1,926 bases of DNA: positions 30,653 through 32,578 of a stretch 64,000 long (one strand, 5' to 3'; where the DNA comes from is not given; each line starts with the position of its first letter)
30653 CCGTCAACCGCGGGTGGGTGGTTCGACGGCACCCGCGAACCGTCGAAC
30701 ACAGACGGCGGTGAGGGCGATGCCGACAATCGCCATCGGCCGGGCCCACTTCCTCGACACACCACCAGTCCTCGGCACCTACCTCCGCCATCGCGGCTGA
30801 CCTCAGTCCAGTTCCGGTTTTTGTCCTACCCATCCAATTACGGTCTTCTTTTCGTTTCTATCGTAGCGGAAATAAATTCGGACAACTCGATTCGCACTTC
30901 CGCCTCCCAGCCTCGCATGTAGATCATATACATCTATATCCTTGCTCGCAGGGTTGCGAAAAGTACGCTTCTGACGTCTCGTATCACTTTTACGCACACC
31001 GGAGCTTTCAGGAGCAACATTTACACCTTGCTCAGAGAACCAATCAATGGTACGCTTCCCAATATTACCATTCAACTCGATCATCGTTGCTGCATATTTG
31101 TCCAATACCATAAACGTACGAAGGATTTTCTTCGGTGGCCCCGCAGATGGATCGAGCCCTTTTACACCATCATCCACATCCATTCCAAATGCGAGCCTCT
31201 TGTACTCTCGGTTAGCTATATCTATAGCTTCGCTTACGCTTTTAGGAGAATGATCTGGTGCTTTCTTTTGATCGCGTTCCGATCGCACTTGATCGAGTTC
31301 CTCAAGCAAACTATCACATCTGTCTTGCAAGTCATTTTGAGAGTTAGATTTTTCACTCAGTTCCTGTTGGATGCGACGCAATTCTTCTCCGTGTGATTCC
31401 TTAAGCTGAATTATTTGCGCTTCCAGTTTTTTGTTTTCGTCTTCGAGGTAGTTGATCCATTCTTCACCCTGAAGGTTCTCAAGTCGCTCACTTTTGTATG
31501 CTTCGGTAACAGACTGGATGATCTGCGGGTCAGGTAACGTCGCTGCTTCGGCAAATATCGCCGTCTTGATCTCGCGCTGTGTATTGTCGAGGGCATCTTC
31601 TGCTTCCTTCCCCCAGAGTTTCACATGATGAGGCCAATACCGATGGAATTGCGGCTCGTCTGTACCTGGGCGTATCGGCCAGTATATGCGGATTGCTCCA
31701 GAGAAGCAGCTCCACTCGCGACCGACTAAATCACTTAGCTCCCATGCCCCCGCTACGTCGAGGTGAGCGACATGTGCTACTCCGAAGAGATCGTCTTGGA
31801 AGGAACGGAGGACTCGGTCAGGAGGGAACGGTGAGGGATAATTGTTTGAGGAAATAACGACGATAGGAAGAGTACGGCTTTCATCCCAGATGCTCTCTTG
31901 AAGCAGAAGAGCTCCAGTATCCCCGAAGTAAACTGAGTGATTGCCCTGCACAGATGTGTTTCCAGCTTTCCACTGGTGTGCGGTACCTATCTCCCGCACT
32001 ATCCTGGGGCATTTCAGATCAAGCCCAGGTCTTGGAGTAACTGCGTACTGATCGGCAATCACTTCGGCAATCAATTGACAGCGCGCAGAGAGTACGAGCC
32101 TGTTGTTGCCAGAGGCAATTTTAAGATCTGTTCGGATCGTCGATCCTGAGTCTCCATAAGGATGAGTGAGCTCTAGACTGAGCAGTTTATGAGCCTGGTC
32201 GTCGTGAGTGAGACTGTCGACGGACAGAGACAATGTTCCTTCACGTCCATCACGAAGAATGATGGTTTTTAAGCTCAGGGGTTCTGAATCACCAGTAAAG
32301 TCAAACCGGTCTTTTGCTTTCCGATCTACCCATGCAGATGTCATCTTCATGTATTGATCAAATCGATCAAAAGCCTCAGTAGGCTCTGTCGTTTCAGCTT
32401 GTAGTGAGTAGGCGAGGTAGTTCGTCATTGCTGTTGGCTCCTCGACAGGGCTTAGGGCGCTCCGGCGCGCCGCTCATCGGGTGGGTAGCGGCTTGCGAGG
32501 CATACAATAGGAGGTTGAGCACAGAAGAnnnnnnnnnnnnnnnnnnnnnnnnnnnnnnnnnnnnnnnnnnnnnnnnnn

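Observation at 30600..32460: AT-rich single-gene island encoding an orphan 541-aa coiled-coil protein, inserted next to the stump of a methyltransferase paralogue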

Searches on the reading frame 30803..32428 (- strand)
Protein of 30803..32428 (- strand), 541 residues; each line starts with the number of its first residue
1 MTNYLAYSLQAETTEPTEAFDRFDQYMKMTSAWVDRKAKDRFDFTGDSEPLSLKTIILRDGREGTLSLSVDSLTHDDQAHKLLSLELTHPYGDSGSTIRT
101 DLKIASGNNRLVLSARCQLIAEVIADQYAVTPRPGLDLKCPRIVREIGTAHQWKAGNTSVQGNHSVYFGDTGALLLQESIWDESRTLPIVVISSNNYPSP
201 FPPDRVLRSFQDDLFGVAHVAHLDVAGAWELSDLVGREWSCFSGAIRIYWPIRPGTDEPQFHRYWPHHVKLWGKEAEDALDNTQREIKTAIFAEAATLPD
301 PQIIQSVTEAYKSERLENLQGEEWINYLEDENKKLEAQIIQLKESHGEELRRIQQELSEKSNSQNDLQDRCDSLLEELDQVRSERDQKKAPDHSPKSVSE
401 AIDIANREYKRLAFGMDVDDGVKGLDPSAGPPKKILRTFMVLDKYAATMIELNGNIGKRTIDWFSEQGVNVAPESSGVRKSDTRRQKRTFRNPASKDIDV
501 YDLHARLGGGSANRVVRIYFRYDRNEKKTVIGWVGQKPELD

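Call 3: search_protein_families(library=pfam, proteins=[window:30803-32428:-], max_evalue=1)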
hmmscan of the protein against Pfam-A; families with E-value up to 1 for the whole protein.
window:30803-32428:- (541 aa): 7 families
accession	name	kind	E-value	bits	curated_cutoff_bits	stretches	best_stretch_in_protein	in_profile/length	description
PF08080.17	zf-RNPHF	-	0.041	14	22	0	89-98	20-29/36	RNPHF zinc finger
PF02341.20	RbcX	-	0.081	13.6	27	1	320-374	52-106/111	RbcX protein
PF04871.18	Uso1_p115_C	-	0.21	12.3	28.4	1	308-390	28-95/121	Uso1 / p115 like vesicle tethering protein, C terminal region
PF14712.11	Snapin_Pallidin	-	0.23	12.4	29.6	1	349-388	14-52/89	Snapin/Pallidin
PF14023.12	Bestrophin-like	-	0.23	11.4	32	1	280-386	52-159/232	Bestrophin-like domain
PF23181.1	bHLH_INO4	-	0.32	11.6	27.5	1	283-344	18-75/76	INO4 bHLH domain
PF25443.1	ANG-1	-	0.7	10.5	28.5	0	319-370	17-65/105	ANG-1-like domain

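Call 4: search_protein_families(library=padloc, proteins=[window:30803-32428:-], max_evalue=10)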
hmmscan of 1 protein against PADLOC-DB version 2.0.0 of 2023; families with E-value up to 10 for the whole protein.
window:30803-32428:- (541 aa): 13 families
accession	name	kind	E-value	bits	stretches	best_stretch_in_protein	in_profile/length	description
PDLC04161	HEC-07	-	3.3e-28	96.9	1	138-534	141-544/553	-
PDLC03912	NsnC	-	3.2e-17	61.4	1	359-537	148-309/316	-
PDLC03879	NsnC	-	6.4e-11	40.4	1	373-538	159-303/305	-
PDLC04159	HEC-07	-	3.1e-07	27.5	1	140-262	128-247/531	-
PDLC03914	NsnC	-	4.8e-07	27.4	1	397-532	174-306/314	-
PDLC04158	HEC-07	-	1.7e-06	24.9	1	84-252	83-241/526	-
PDLC04160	HEC-07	-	0.0005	16.6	1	99-307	120-323/557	-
PDLC03896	NsnC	-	0.00063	17.4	1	387-537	165-315/319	-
PDLC03859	LmuB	-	0.0021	15.3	1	302-385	247-327/611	-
PDLC02561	PglZ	-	0.028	10.5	1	331-454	339-462/840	PglZ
PDLC00006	DruC1|DruC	-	0.1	9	1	301-408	216-322/626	Unknown function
PDLC03834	BnzB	-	0.2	8.8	1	327-389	8-69/504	-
PDLC03863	LmuB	-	0.22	8.1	1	292-386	205-286/610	-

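Call 6: search_protein_families(library=ncbifam, proteins=[window:30803-32428:-], max_evalue=1)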
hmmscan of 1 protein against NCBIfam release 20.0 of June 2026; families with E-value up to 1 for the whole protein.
window:30803-32428:- (541 aa): 7 families
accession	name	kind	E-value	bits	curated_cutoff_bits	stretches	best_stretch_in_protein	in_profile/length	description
NF047515.1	SpiroCoCo_C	equivalog_domain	0.0013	17.9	125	1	304-413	78-186/313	SpiroCoCo family coiled-coil protein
NF033441.0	BREX_BrxC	hypoth_equivalog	0.0032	15.7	400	1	305-424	1045-1167/1173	BREX system P-loop protein BrxC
NF001217.0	PRK00192.1-4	equivalog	0.059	12.9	373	1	291-362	56-122/265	mannosyl-3-phosphoglycerate phosphatase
NF045487.1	ASRP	equivalog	0.088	11.4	300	1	314-411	376-471/593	archaea-specific SMC-related protein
NF045800.1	FibBindPlpA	equivalog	0.34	9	1300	1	308-401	503-601/965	fibronectin-binding protein PlpA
NF008244.0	PRK11020.1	equivalog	0.45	11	110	1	312-359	22-69/120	YibL family ribosome-associated protein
TIGR00414.1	serS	equivalog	0.46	9.4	301.65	1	309-389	16-96/418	serine--tRNA ligase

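Call 7: search_protein_families(library=phrogs, proteins=[window:30803-32428:-], max_evalue=1)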
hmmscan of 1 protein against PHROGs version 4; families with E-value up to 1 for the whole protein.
window:30803-32428:- (541 aa): 5 families
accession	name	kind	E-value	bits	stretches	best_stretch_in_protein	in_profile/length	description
phrog_1368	-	transcription regulation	0.0077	17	1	315-363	47-95/101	transcriptional regulator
phrog_2466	-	lysis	0.031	15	1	332-388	27-83/172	Rz-like spanin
phrog_73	-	head and packaging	0.098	13.3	1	255-390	137-272/287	head scaffolding protein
phrog_1244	-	unknown function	0.21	11.9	1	331-389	27-81/157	-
phrog_3534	-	unknown function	0.24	12.4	1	330-377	64-114/117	-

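Call 9: search_solved_structures(query=window:30803-32428:-, max_evalue=1)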
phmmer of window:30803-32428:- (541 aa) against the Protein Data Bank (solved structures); distinct sequences matched with E-value up to 1: 6.
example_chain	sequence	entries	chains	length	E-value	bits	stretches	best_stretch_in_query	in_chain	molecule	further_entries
8b8d_A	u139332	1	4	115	0.52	12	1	329-405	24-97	Phosphoprotein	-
4s11_A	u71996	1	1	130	0.58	11.8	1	56-101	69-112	GELSOLIN NANOBODY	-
4s10_A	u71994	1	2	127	0.61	11.7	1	56-101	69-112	GELSOLIN NANOBODY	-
6h1f_A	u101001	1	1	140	0.67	11.6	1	56-101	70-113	gelsolin nanobody, Nb11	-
3i00_A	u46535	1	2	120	0.84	11.3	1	328-410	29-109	Huntingtin-interacting protein 1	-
2qa7_A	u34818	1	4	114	0.96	11.1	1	329-410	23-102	Huntingtin-interacting protein 1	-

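Call 12: find_homologous_proteins(query=window:30803-32428:-, max_evalue=0.001)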
Query window:30803-32428:- (541 aa): 5 proteins with E <= 0.001 among 8000 candidates.
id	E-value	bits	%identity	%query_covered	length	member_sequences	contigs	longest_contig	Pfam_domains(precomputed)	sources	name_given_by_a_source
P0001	0.0e+0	1242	100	100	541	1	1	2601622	-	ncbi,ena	-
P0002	5.5e-57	212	37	53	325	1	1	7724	-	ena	-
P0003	1.5e-13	68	27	79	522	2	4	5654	-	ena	-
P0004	4.1e-6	44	34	25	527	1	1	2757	-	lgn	-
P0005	4.9e-6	43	24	67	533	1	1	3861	-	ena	-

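Call 13: find_encoding_contigs(protein=window:30803-32428:-, flank=10000, max_places=6)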
Protein window:30803-32428:- (541 aa): no gene with exactly this product is on record in the collection.

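Call 19: list_cluster_members(proteins=[P0001, P0003, P0005])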
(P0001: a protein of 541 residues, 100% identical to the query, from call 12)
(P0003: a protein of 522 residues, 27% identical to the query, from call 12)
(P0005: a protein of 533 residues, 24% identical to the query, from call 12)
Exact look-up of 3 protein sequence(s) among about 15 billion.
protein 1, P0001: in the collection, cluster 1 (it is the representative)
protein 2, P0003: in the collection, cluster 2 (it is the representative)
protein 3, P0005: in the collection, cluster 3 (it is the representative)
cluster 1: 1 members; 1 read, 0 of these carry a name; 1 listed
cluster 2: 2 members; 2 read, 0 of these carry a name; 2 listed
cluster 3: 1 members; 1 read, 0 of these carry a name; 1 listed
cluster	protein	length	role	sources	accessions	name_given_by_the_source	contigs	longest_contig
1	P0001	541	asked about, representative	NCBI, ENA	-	-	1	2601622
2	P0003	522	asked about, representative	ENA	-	-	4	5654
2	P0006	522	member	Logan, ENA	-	-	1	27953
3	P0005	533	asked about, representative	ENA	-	-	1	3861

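Call 27: search_protein_representatives(alignment_id=A1)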
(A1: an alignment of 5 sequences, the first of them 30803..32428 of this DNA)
Query: 5 sequences, 521 profile positions. Proteins with E-value up to 0.001 (for the whole library): 5717; up to 1e-10: 3335; up to 1e-30: 685. The best 150 are listed.
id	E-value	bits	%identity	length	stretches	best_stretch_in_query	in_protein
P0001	1.0e-231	786.5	-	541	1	2-519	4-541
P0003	6.1e-190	648.7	-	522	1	1-521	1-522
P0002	4.3e-116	405.0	-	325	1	179-476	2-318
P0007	2.4e-91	323.3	-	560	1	4-518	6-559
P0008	8.1e-84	298.5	-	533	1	1-517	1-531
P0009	8.6e-83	295.1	-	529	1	1-521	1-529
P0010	6.2e-73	262.6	-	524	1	1-519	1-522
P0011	1.6e-71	257.9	-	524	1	1-521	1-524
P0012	1.9e-70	254.4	-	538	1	1-519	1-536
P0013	1.6e-67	244.8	-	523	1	1-521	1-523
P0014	1.1e-64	235.3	-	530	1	1-518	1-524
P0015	3.3e-64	233.8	-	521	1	1-519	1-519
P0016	5.2e-64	233.1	-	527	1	19-521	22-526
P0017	6.5e-63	229.5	-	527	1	1-521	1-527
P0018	5.4e-62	226.5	-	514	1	95-516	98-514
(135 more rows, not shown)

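Call 33: search_protein_families(library=padloc, alignment_id=A3, max_evalue=0.00001)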
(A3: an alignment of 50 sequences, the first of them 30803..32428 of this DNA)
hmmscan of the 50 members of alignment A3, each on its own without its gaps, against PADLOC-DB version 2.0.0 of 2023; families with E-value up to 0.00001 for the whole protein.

A. member 1, window:30803-32428:- (541 aa): 6 families
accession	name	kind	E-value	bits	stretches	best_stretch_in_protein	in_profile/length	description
PDLC04161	HEC-07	-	3.3e-28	96.9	1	138-534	141-544/553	-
PDLC03912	NsnC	-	3.2e-17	61.4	1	359-537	148-309/316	-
PDLC03879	NsnC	-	6.4e-11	40.4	1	373-538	159-303/305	-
PDLC04159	HEC-07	-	3.1e-07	27.5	1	140-262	128-247/531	-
PDLC03914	NsnC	-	4.8e-07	27.4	1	397-532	174-306/314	-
PDLC04158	HEC-07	-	1.7e-06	24.9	0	84-252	83-241/526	-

B. families by the number of members that match (of 50 scanned): 7 families
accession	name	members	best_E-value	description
PDLC04161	HEC-07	50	2.8e-64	-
PDLC04159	HEC-07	48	3.8e-37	-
PDLC04160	HEC-07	44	1.8e-32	-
PDLC04158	HEC-07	43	9.3e-23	-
PDLC03912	NsnC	30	3.2e-17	-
PDLC03879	NsnC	16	1.4e-13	-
PDLC03914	NsnC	3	2.7e-07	-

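Call 36: find_related_loci(query=A4, collection=genome_contigs, flank=10000)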
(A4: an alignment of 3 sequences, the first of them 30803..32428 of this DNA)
Query A4 (541 aa) in genome_contigs; peptide patterns used: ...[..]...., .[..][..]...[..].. (x = any residue, [..] = any of these).
180 stretches matched a pattern, but none encodes a relative of the query by tblastn (E <= 1e-3).

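Call 44: predict_structure(alignment_id=A2)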
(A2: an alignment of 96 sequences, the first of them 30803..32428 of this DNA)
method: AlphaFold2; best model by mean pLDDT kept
length: 541 residues; sequences in the alignment: 96
mean_pLDDT: 91.3   pTM: 0.70
mean pLDDT of the five models: 91.3, 90.3, 90.3, 90.1, 89.9
residues with pLDDT >= 90: 408; 70-90: 98; 50-70: 27; < 50: 8
segments of 3 or more residues with pLDDT < 50: 386-390
pLDDT, mean of each block of 10 residues (from residue 1): 94 97 97 97 86 93 96 93 97 92 97 97 67 80 97 97 97 98 97 80 85 98 96 97 95 90 79 75 93 96 94 90 90 88 86 90 90 86 58 86 97 96 94 96 97 96 96 94 93 87 94 95 96 90 41
secondary structure, 60 per line:
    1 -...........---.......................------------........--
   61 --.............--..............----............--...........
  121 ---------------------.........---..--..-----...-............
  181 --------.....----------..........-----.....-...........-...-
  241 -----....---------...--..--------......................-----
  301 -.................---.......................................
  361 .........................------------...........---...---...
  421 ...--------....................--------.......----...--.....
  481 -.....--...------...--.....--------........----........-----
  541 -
elements in order: E2-12 H16-37 E51-58 E63-75 E78-91 E96-107 E110-120 H142-150 E165-167 H169-180 E189-193 H204-213 E219-223 H225-235 E246-249 H274-295 H302-318 H322-385 H398-408 E412-414 H418-423 H432-451 H460-466 E471-473 H476-480 H482-486 E489-491 E498-500 E503-507 E516-523 E528-535

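Call 47: find_encoding_contigs(protein=P0002, flank=10000, max_places=3)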
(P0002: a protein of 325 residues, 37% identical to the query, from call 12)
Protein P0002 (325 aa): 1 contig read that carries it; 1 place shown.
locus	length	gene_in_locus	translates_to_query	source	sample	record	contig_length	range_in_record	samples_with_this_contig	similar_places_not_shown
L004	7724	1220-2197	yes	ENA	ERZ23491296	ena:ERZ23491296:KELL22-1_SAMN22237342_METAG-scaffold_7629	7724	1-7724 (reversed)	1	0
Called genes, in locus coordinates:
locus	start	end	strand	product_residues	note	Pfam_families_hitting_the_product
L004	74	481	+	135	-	PF13340:DUF4096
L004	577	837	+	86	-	PF01609:DDE_Tnp_1, PF13586:DDE_Tnp_1_2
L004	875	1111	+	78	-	-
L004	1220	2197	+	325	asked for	-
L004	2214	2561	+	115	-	-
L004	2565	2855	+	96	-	-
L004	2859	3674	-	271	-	PF13489:Methyltransf_23, PF08241:Methyltransf_11, PF08242:Methyltransf_12, PF13649:Methyltransf_25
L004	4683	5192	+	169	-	PF01613:Flavin_Reduct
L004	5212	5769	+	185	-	PF11716:MDMPI_N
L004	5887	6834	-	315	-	PF01343:Peptidase_S49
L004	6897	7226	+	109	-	PF00355:Rieske, PF13806:Rieske_2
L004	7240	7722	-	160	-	?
